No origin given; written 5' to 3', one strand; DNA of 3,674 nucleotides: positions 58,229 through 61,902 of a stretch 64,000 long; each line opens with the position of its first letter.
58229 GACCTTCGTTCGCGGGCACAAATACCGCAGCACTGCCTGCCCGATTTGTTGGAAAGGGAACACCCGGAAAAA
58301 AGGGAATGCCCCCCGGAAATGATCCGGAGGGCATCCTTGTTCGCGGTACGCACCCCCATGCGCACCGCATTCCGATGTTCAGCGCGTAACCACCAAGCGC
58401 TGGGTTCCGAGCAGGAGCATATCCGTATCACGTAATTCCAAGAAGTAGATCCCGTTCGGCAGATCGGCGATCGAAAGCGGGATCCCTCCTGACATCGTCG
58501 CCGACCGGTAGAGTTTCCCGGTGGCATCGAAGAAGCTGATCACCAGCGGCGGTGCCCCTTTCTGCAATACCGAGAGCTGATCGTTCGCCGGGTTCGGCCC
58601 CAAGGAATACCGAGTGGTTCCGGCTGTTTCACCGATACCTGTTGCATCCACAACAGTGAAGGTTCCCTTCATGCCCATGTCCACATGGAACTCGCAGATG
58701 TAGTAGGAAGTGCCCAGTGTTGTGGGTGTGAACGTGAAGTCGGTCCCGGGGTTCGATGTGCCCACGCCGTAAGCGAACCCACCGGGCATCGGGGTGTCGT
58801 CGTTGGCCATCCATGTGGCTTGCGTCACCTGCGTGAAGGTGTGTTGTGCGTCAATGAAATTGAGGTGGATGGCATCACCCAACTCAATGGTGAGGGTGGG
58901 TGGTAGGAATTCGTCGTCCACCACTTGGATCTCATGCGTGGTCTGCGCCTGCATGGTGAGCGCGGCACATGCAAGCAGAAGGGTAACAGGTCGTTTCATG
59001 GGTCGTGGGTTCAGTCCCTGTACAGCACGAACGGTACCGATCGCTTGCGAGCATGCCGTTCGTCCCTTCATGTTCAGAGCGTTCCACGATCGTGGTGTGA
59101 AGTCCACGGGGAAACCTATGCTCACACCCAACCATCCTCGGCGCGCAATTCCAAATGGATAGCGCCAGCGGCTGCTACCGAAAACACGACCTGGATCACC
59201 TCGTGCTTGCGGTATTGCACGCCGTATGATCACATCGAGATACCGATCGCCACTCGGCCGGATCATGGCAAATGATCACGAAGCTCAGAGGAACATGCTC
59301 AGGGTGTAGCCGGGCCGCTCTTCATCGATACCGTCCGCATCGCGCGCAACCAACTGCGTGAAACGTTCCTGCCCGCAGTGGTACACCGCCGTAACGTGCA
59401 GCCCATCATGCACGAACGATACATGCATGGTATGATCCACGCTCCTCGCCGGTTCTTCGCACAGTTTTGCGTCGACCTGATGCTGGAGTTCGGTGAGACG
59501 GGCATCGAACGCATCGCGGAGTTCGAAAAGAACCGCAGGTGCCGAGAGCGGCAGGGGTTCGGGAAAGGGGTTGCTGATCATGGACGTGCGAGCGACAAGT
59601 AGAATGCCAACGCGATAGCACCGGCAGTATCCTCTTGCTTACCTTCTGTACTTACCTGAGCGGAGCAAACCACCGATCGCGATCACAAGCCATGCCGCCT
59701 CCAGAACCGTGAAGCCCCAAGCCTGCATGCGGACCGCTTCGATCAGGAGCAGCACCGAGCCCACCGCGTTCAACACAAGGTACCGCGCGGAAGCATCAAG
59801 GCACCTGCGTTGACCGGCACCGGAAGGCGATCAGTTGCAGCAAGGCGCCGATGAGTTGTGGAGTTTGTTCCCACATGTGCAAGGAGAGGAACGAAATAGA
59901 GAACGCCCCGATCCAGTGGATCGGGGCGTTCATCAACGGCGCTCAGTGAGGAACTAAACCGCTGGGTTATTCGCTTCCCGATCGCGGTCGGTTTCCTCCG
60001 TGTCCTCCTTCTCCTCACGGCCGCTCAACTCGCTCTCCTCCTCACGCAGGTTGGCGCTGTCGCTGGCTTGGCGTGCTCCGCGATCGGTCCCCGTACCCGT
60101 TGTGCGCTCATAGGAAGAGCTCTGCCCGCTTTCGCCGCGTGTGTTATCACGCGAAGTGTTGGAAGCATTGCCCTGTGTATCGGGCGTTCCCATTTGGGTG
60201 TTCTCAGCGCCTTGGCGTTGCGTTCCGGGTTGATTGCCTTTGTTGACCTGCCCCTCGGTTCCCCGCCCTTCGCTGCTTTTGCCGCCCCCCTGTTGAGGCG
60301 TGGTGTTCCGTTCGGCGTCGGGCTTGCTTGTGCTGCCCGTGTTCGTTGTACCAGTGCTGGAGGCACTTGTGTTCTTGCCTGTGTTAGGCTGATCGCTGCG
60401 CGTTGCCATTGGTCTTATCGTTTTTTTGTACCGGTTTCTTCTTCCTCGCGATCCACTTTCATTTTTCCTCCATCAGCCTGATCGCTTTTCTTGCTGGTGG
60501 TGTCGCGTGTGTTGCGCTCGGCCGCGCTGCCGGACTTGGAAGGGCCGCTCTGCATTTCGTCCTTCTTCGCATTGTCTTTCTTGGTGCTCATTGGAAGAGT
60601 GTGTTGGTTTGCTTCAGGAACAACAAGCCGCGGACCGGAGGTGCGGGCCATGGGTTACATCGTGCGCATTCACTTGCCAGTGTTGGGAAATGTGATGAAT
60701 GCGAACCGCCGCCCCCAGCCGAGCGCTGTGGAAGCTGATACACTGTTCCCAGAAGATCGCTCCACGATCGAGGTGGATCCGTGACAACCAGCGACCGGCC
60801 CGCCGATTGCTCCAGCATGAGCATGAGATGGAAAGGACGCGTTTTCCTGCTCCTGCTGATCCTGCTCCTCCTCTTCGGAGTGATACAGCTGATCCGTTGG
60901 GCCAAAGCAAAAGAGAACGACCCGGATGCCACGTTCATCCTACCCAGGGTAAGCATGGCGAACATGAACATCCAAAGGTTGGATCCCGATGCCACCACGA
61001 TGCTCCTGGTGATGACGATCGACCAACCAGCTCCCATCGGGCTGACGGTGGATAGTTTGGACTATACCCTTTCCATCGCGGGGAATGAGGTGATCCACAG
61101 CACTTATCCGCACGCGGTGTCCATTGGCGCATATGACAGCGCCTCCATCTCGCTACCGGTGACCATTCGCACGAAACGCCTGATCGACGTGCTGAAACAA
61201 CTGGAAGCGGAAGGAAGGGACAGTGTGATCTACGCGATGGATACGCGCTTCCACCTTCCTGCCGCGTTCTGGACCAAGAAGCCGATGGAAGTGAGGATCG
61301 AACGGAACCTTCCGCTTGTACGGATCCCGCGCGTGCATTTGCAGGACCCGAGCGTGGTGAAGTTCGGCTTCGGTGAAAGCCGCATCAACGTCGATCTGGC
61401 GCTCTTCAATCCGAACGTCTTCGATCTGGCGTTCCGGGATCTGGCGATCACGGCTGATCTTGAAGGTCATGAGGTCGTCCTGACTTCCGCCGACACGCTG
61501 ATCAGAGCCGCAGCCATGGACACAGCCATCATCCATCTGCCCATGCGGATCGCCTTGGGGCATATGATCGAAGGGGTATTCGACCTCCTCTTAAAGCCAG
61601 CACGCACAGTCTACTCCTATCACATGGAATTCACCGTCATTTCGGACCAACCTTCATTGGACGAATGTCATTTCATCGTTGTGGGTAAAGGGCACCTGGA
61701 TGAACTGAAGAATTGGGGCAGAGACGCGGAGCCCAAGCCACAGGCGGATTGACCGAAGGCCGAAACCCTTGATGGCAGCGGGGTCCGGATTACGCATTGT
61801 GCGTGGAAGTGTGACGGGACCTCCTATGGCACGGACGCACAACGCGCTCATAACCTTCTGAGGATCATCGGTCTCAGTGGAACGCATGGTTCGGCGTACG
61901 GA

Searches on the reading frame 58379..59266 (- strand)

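Call 98: search_protein_families(library=pfam, proteins=[window:58379-59266:-], max_evalue=0.00001)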
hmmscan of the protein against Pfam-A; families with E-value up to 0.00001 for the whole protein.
window:58379-59266:- (295 aa): 1 family
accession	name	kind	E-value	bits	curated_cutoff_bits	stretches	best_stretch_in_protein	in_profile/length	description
PF18962.6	Por_Secre_tail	-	2.1e-06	28.4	27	1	224-281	3-65/75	Secretion system C-terminal sorting domain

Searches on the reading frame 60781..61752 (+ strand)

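Call 98: search_protein_families(library=pfam, proteins=[window:60781-61752:+], max_evalue=0.00001)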
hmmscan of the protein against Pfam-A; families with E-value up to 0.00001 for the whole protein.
window:60781-61752:+ (323 aa): 1 family
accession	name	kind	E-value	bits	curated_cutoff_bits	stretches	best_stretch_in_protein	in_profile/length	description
PF03168.19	LEA_2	-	3e-15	56.9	25.4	1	83-170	7-93/98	Late embryogenesis abundant protein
